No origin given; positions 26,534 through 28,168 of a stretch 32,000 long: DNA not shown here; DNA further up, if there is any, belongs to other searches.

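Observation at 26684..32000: DeoR regulator + MFS-like transporter divergent from a TonB receptor + Tat-secreted phospholipase C: candidate phospholipid head-group / organophosphate scavenging system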

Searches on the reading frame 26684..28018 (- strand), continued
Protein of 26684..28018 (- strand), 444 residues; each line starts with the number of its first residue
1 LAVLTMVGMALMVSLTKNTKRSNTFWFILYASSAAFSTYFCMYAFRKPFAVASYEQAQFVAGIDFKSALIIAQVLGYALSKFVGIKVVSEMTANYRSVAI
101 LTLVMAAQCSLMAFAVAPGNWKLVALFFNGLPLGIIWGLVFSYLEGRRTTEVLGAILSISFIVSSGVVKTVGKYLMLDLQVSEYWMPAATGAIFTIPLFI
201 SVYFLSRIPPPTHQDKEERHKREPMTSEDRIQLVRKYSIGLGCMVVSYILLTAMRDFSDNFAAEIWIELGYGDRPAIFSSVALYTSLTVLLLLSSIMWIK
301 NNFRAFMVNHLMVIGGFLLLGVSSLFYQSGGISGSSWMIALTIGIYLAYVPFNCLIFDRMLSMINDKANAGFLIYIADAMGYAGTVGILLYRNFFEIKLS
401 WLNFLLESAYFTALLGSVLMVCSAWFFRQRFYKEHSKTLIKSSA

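Call 31: search_protein_families(library=pfam, proteins=[L010:1852-4689:+, L065:19049-20737:+, L056:7458-8537:+, L075:15160-15996:+, L011:7046-9847:+, L014:3224-5362:+, L014:5366-6319:+, L077:7622-9760:+, L084:6530-7213:-, L084:7225-7815:-], max_evalue=0.0001)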
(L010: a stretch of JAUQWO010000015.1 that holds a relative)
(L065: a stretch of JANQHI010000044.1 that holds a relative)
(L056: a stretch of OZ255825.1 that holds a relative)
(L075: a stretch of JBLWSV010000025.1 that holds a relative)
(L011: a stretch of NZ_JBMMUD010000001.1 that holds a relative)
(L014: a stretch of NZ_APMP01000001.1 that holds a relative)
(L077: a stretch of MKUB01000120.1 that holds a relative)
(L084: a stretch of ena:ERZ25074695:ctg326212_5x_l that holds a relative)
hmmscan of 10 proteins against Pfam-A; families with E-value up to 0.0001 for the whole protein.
L010:1852-4689:+ (945 aa): 6 families
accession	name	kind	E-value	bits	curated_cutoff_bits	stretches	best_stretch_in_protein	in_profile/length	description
PF04185.19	Phosphoesterase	-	6.5e-11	42.4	23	1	592-867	107-355/356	Phosphoesterase family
PF10282.15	Lactonase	-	6.7e-07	29.3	21.7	1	94-261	143-309/344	Lactonase, 7-bladed beta-propeller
PF08450.18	SGL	-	5.9e-06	26.5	26.3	0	153-260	138-243/246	SMP-30/Gluconolactonase/LRE-like region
PF16819.11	DUF5074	-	1.1e-05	25.1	27.2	0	169-260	115-198/353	Domain of unknown function (DUF5074)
PF07676.18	PD40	-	1.4e-05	25.3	20.9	0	247-258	13-24/38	WD40-like Beta Propeller Repeat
PF25174.1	Beta-prop_THOC3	-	2e-05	24.2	305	0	153-262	7-108/272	THOC3 beta-propeller domain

L065:19049-20737:+ (562 aa): 6 families
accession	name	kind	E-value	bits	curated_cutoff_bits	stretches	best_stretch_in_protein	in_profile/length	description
PF01663.27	Phosphodiest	-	1.6e-25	90.9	23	1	46-250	1-222/342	Type I phosphodiesterase / nucleotide pyrophosphatase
PF13290.12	CHB_HEX_C_1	-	9e-14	51.6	22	1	350-409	6-65/67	Chitobiase/beta-hexosaminidase C-terminal domain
PF07691.17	PA14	-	1.7e-12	47.8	24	1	455-551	35-141/147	PA14 domain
PF13287.12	Fn3_assoc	-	3.5e-12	46.7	23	1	356-408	1-53/59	Fn3 associated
PF01676.23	Metalloenzyme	-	5.2e-10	39.7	24.3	1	169-297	127-249/252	Metalloenzyme superfamily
PF00884.28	Sulfatase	-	7.4e-10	39.1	25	1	52-297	14-300/301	Sulfatase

L056:7458-8537:+ (359 aa): 2 families
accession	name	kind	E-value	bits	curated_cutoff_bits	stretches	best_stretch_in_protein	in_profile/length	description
PF01663.27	Phosphodiest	-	1.5e-07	31.8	23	1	61-287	84-224/342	Type I phosphodiesterase / nucleotide pyrophosphatase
PF01676.23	Metalloenzyme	-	2.5e-05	24.4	24.3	1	217-295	140-211/252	Metalloenzyme superfamily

L075:15160-15996:+ (279 aa): 1 family
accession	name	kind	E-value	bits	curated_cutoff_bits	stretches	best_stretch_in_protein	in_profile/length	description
PF00753.33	Lactamase_B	-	6.8e-06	26.6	22.7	1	49-130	9-66/196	Metallo-beta-lactamase superfamily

L011:7046-9847:+ (933 aa): 6 families
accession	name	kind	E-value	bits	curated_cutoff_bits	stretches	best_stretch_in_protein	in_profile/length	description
PF00593.30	TonB_dep_Rec_b-barrel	-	3.8e-29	103.3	27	1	444-900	8-436/436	TonB dependent receptor-like, beta-barrel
PF14905.12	OMP_b-brl_3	-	2.2e-25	90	27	1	560-911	59-384/408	Outer membrane protein beta-barrel family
PF13715.12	CarbopepD_reg_2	-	9.6e-16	58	32.2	1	28-110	3-87/88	CarboxypepD_reg-like domain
PF07715.20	Plug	-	3.8e-15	56.7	23.9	1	126-232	2-106/107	TonB-dependent Receptor Plug Domain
PF13620.12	CarboxypepD_reg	-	2.1e-10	41.2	32.3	1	26-91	2-73/82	Carboxypeptidase regulatory-like domain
PF09430.16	EMC7_beta-sandw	-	0.0001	22.9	26.6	0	35-101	5-79/122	ER membrane protein complex subunit 7, beta-sandwich domain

L014:3224-5362:+ (712 aa): 14 families
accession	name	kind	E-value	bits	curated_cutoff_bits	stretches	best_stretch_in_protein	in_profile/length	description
PF13469.12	Sulfotransfer_3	-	3.2e-48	165.3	27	1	464-657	1-216/216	Sulfotransferase family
PF14559.12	TPR_19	-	2.7e-20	72.9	25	2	229-287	3-61/68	Tetratricopeptide repeat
PF13428.12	TPR_14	-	4.4e-17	61.3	23.5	0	252-293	2-43/44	Tetratricopeptide repeat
PF13432.12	TPR_16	-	6e-13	49.4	32.7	2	190-250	4-64/65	Tetratricopeptide repeat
PF23914.1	TPR_CcmH_CycH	-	3.9e-12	46.7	42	1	203-318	36-154/158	Cytochrome c-type biogenesis protein H TPR domain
PF07719.23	TPR_2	-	4.9e-10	39.2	27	0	118-149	2-33/34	Tetratricopeptide repeat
PF13431.12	TPR_17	-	5.3e-10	39.2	24.4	0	239-271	1-33/34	Tetratricopeptide repeat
PF13181.12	TPR_8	-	2.4e-09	37.1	25.7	0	118-149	2-33/34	Tetratricopeptide repeat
PF00685.33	Sulfotransfer_1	-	2.7e-08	34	22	1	464-676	3-204/255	Sulfotransferase domain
PF12895.13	ANAPC3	-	4.1e-08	33.8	27.2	0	179-242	18-81/82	Anaphase-promoting complex, cyclosome, subunit 3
PF00515.34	TPR_1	-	6.3e-08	32.5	27.8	0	120-149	4-33/34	Tetratricopeptide repeat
PF24575.1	TPR_Slam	-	7.1e-08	33.3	35.2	0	224-272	54-102/104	Surface lipoprotein assembly modifier, N-terminal TPR repeats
PF13371.12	TPR_9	-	7.1e-07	29.6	35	1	94-153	6-65/73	Tetratricopeptide repeat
PF13414.12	TPR_11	-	3.6e-05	23.8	26.8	0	330-365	1-36/42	TPR repeat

L014:5366-6319:+ (317 aa): 1 family
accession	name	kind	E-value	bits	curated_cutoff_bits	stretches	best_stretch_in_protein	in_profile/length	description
PF05118.21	Asp_Arg_Hydrox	-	4.9e-14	52.9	22.6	1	71-166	57-154/157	Aspartyl/Asparaginyl beta-hydroxylase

L077:7622-9760:+ (712 aa): 2 families
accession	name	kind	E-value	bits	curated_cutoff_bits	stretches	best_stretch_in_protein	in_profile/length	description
PF04185.19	Phosphoesterase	-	1.2e-93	314.5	23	1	44-445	1-356/356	Phosphoesterase family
PF05506.17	PLipase_C_C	-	1.9e-34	118.9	24.4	2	514-600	1-79/80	Bacterial phospholipase C, C-terminal domain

L084:6530-7213:- (227 aa): 1 family
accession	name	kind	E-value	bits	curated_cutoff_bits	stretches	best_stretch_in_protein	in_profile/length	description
PF04115.18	Ureidogly_lyase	-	2.4e-09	37.5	23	1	133-196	75-138/162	Ureidoglycolate lyase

L084:7225-7815:- (196 aa): 1 family
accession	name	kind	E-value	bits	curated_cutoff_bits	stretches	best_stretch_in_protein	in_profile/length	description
PF01966.28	HD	-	6.6e-07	30.1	22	1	37-111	9-89/116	HD domain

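Call 59: search_solved_structures(query=A1, max_evalue=10)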
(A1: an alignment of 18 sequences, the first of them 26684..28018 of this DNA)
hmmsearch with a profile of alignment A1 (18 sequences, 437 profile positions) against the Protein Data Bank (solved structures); distinct sequences matched with E-value up to 10: 5.
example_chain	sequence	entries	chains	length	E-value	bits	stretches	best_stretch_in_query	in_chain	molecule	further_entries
9xca_B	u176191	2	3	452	0.39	12.5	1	21-128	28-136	Glucose-6-phosphate exchanger SLC37A4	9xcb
9ll0_A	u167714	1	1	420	0.44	12.4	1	21-128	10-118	Glucose-6-phosphate exchanger SLC37A4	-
21np_A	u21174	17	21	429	0.45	12.3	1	21-128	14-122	Glucose-6-phosphate exchanger SLC37A4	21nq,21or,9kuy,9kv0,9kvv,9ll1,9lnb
9w1n_A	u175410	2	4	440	0.51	12.1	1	21-128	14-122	Glucose-6-phosphate exchanger SLC37A4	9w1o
9w1p_A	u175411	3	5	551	0.99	11.2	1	21-128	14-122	Glucose-6-phosphate exchanger SLC37A4,Soluble cytochrome b562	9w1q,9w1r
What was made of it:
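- Tried and rejected: No significant hit (call 59).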

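Call 61: search_solved_structures(query=A1, max_evalue=10, show_alignments=2)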
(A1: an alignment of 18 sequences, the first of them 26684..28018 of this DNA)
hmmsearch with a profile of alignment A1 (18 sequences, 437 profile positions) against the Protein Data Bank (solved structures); distinct sequences matched with E-value up to 10: 5.
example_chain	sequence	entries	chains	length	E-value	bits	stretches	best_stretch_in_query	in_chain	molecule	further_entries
9xca_B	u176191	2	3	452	0.39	12.5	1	21-128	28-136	Glucose-6-phosphate exchanger SLC37A4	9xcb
9ll0_A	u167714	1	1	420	0.44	12.4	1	21-128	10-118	Glucose-6-phosphate exchanger SLC37A4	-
21np_A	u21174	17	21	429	0.45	12.3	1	21-128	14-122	Glucose-6-phosphate exchanger SLC37A4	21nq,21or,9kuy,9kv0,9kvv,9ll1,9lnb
9w1n_A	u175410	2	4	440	0.51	12.1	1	21-128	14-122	Glucose-6-phosphate exchanger SLC37A4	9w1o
9w1p_A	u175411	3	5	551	0.99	11.2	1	21-128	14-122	Glucose-6-phosphate exchanger SLC37A4,Soluble cytochrome b562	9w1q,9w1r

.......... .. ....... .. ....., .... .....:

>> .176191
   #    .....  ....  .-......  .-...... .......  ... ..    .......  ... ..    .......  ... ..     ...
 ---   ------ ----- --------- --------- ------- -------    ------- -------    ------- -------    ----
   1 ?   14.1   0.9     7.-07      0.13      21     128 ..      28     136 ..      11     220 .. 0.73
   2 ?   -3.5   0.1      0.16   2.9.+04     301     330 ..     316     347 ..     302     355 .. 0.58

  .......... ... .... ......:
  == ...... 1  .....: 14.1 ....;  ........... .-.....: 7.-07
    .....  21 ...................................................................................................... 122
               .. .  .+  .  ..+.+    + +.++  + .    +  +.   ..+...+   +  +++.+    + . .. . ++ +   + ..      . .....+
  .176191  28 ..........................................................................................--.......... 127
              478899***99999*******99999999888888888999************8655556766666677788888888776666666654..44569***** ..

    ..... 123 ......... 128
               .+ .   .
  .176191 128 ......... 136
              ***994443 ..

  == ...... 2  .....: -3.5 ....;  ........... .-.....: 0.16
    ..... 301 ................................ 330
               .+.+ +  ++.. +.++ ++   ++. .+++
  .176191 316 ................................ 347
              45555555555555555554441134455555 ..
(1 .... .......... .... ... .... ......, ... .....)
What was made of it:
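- On Organophosphate:Pi antiporter family (GlpT/UhpT/SLC37; includes AepP): The TM1 R-K motif aligns (call 61).
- Closest known: 2-aminoethylphosphonate transporters AepXVW, AepP and AepSTU. Different: DUF5690 is a separate Pfam family with no significant sequence match to that family (call 61).
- The similarity to organophosphate:Pi antiporters is not statistically significant by sequence (E about 0.4, call 61).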

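Call 63: search_protein_families(library=ncbifam, proteins=[L077:7622-9760:+], max_evalue=1e-10)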
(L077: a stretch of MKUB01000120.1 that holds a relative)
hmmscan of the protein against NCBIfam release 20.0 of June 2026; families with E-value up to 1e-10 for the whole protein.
L077:7622-9760:+ (712 aa): 2 families
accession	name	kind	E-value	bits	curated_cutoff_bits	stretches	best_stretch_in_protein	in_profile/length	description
TIGR03396.1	PC_PLC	equivalog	1e-217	724.8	580.25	1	5-705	2-687/688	phosphocholine-specific phospholipase C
TIGR03397.1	acid_phos_Burk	subfamily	1.9e-22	80.1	362.75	0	207-377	249-412/483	acid phosphatase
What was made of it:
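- The PLC is full length and above the equivalog cut-off (call 63). The PLC scores as a phosphocholine-specific PLC equivalog (call 63).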

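Call 70: predict_structure(alignment_id=A1)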
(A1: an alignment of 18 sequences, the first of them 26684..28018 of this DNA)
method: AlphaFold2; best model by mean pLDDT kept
length: 444 residues; sequences in the alignment: 18
mean_pLDDT: 86.6   pTM: 0.86
mean pLDDT of the five models: 86.6, 85.9, 83.7, 83.7, 83.6
residues with pLDDT >= 90: 234; 70-90: 170; 50-70: 26; < 50: 14
segments of 3 or more residues with pLDDT < 50: 2-4, 6-8, 436-439, 442-444
pLDDT, mean of each block of 10 residues (from residue 1): 49 66 84 92 84 77 87 91 80 88 95 93 94 89 84 85 91 93 93 94 92 80 80 92 95 91 90 83 92 86 91 97 97 94 95 89 80 85 86 78 92 97 95 59 48
secondary structure, 60 per line:
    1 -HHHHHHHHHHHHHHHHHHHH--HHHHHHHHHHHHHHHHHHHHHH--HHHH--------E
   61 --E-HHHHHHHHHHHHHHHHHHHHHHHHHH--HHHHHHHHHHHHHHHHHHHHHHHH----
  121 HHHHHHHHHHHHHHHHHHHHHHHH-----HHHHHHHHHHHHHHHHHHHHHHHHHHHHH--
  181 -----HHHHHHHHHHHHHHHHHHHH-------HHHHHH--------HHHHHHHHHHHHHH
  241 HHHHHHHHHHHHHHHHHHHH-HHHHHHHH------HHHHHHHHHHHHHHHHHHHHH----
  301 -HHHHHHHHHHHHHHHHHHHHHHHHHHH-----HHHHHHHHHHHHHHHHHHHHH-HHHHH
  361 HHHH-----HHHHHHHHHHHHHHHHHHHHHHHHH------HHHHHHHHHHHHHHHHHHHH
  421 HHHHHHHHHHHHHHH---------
elements in order: H2-21 H24-45 H48-51 H65-90 H93-116 H121-144 H150-178 H186-205 H213-218 H227-260 H262-269 H276-296 H302-328 H334-354 H356-364 H370-394 H401-435
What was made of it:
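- On Major facilitator superfamily fold: The AF2 model has pLDDT 86.6 and pTM 0.86 (call 70).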

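Call 72: fold_search(model_id=the predicted structure, library=pdb)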
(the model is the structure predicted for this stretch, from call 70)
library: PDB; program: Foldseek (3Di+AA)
matches with E <= 10: 881; with E <= 0.001: 386
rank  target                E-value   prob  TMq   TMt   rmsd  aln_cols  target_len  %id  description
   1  9kv0                  3.3e-08  1.00  0.64  0.68   5.5       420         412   16  Cryo-EM structure of human G6PT in complex with chlorogenic acid (released 2025-11-12)
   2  8u3h                  4.3e-08  1.00  0.64  0.66   6.6       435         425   15  Structure of Fmoc-Leu-OH bound Sialin (released 2024-05-29)
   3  9ll1                  4.7e-08  1.00  0.64  0.70   5.7       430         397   17  Cryo-EM structure of G6PT1 in complex with Chlorogenic acid (released 2025-12-31)
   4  9ugx                  9.3e-08  1.00  0.61  0.65   6.0       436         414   17  Cryo-EM Structure of G6PT1-apo monomer in pi buffer (released 2026-01-07)
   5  9ll0                  1.0e-07  1.00  0.64  0.70   6.2       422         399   17  Cryo-EM structure of G6PT1 in complex with Glucose-6-phosphate (released 2025-12-31)
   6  9ugy                  1.4e-07  1.00  0.61  0.65   6.4       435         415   17  Cryo-EM Structure of G6PT1 bound with GlcN6P (released 2026-01-07)
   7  8ttf_A                1.5e-07  1.00  0.58  0.64   7.0       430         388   13  NorA double mutant - E222QD307N at pH 7.5 (released 2024-05-29)
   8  8u3d                  2.3e-07  1.00  0.61  0.63   7.1       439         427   14  Structure of Apo Sialin at pH7.5 (released 2024-05-29)
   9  6e9n_A                2.5e-07  1.00  0.67  0.72   4.9       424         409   13  E. coli D-galactonate:proton symporter in the inward open form (released 2019-05-22)
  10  8u3f                  2.8e-07  1.00  0.67  0.68   6.0       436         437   14  Structure of Apo Sialin R168K mutant (released 2024-05-29)
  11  9ayb                  3.1e-07  1.00  0.66  0.68   4.9       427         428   13  Structure of Apo Sialin S61A mutant (released 2024-05-29)
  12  9ugu                  5.3e-07  1.00  0.59  0.62   6.1       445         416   15  Cryo-EM Structure of Apo-G6PT1 (released 2026-01-07)
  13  9b49_A                5.7e-07  1.00  0.63  0.65   6.4       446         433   12  K459Q variant of P. indica phosphate transporter (released 2025-03-26)
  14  4pyp                  6.0e-07  1.00  0.62  0.62   5.6       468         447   13  Crystal structure of the human glucose transporter GLUT1 (released 2014-05-21)
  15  9xcb                  6.0e-07  1.00  0.52  0.55   7.6       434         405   17  cryoEM structure of G6PT monomer (released 2026-03-18)
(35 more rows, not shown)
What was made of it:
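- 26684..28018 (-): DUF5690 (PF18943) inner-membrane transporter with a 12-TM MFS fold. Candidate importer of an aminoethyl-phosph(on)ate head group. The AF2 model has pLDDT 86.6 and 12 TM helices; its best PDB fold match is human G6PT/SLC37A4 at E 3.3e-8 (calls 70, 72).
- On Major facilitator superfamily fold: Foldseek finds 386 PDB matches at E <= 0.001, and every one of the top 50 listed is an MFS transporter (call 72).
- On Organophosphate:Pi antiporter family (GlpT/UhpT/SLC37; includes AepP): The top Foldseek hit is G6PT, at 16-17% identity (call 72).
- Closest known: Organophosphate:phosphate antiporters GlpT/UhpT/SLC37. Same: The TM1 'RK-F' motif, the 'SKF' motif and the 'LNG..G..W' motif all align (calls 61, 72).
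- Its best sequence and fold matches are to the organophosphate:Pi exchanger SLC37A4, with the TM1 R-K motif aligned (calls 61, 70, 72). By fold it is barely better than to other MFS families (call 72).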

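Call 86: find_encoding_contigs(protein=P0013, flank=9000, max_places=1)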
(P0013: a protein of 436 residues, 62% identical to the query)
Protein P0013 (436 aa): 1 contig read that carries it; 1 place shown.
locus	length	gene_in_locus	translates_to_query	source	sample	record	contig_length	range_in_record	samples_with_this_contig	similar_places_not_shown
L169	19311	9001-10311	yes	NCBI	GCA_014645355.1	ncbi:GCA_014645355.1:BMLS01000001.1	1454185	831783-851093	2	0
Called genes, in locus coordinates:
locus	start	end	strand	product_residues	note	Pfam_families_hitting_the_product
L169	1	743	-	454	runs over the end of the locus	PF13371:TPR_9 (faint), PF13428:TPR_14 (faint), PF13432:TPR_16 (faint), PF23914:TPR_CcmH_CycH (weak), PF13424:TPR_12 (weak), PF14559:TPR_19, PF00685:Sulfotransfer_1, PF13469:Sulfotransfer_3, +6 more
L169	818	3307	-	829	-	PF07715:Plug, PF00593:TonB_dep_Rec_b-barrel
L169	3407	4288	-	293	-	PF00795:CN_hydrolase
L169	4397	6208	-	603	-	PF00392:GntR, PF00155:Aminotran_1_2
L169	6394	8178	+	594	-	-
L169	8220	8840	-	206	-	PF01966:HD (weak)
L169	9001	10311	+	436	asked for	PF18943:DUF5690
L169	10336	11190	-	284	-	PF05721:PhyH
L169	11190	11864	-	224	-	PF00702:Hydrolase (weak), PF12710:HAD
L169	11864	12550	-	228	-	PF04115:Ureidogly_lyase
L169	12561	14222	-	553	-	PF00884:Sulfatase, PF01663:Phosphodiest, PF01676:Metalloenzyme, PF13287:Fn3_assoc, PF13290:CHB_HEX_C_1, PF07691:PA14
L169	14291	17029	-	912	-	PF07715:Plug, PF00593:TonB_dep_Rec_b-barrel, PF14905:OMP_b-brl_3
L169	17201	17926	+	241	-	PF00392:GntR, PF07702:UTRA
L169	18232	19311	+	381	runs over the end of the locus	PF00465:Fe-ADH, PF13685:Fe-ADH_2, PF25137:ADH_Fe_C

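Call 87: find_encoding_contigs(protein=P0015, flank=9000, max_places=1)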
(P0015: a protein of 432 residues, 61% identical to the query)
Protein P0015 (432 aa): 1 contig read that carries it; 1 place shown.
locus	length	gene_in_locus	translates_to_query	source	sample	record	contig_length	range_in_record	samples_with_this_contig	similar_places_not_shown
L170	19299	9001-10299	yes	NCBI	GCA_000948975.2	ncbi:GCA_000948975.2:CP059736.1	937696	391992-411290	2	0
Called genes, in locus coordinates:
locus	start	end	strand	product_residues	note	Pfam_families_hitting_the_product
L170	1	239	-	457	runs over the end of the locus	PF25919:BSH_CusB (faint), PF25917:BSH_RND (weak), PF25994:HH_AprE, PF26002:Beta-barrel_AprE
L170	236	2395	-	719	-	PF03412:Peptidase_C39 (weak), PF00664:ABC_membrane, PF00005:ABC_tran, PF02463:SMC_N (weak), PF13304:AAA_21 (weak)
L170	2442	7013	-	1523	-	PF17803:Cadherin_4, PF17892:Cadherin_5, PF17963:Big_9, PF17963:Big_9, PF17803:Cadherin_4, PF17892:Cadherin_5, PF17963:Big_9, PF17803:Cadherin_4, +18 more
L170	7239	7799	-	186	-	-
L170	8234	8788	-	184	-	PF01966:HD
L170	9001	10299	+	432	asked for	PF18943:DUF5690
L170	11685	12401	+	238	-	PF07589:PEP_exosort_dom (weak)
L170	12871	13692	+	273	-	-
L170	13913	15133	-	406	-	PF23393:Beta-prop_WDR90_POC16_2nd (faint), PF01436:NHL (faint), PF10282:Lactonase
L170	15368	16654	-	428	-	PF01053:Cys_Met_Meta_PP, PF00155:Aminotran_1_2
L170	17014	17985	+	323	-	PF02608:Bmp, PF13407:Peripla_BP_4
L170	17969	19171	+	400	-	PF00990:GGDEF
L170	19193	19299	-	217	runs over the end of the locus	PF00717:Peptidase_S24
